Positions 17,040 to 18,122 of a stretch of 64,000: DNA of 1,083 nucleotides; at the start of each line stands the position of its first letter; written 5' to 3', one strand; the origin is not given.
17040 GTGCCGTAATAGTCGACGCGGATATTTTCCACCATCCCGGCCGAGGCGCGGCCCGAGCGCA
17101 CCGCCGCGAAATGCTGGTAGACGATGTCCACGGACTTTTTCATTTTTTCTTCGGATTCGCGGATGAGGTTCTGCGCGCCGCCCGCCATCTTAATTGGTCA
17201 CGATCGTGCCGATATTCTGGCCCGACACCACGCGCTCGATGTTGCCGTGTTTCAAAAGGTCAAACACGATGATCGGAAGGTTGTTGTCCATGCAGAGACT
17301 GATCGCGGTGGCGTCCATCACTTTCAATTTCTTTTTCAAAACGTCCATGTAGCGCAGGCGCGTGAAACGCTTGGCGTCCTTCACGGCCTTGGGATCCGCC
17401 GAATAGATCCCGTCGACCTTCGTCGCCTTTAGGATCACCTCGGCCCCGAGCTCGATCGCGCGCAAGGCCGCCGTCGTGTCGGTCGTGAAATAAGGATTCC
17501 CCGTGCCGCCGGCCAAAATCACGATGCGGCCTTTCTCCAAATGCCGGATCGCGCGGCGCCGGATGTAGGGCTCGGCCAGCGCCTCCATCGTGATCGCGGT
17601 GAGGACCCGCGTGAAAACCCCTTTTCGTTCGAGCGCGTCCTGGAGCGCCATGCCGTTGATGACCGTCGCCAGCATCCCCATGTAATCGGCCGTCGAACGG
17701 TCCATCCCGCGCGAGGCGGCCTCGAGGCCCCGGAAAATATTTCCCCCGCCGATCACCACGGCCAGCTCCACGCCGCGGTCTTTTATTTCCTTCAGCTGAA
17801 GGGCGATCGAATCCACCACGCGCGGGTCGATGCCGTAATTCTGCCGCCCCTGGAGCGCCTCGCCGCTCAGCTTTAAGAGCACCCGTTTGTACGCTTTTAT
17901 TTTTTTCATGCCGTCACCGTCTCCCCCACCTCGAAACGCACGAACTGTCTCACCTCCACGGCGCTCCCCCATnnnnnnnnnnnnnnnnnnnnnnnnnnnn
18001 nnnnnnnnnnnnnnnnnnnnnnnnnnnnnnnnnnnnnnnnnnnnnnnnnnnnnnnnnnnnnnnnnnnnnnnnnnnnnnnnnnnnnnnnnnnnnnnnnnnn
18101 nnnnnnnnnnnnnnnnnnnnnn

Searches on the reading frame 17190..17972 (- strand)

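Call 20: search_protein_families(library=pfam, max_evalue=0.00001, proteins=[window:17190-17972:-])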
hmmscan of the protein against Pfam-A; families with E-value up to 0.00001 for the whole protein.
window:17190-17972:- (260 aa): 1 family
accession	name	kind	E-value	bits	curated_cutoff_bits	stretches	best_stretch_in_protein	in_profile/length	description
PF00696.33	AA_kinase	-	1.7e-36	126.6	24.9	1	29-238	1-234/234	Amino acid kinase family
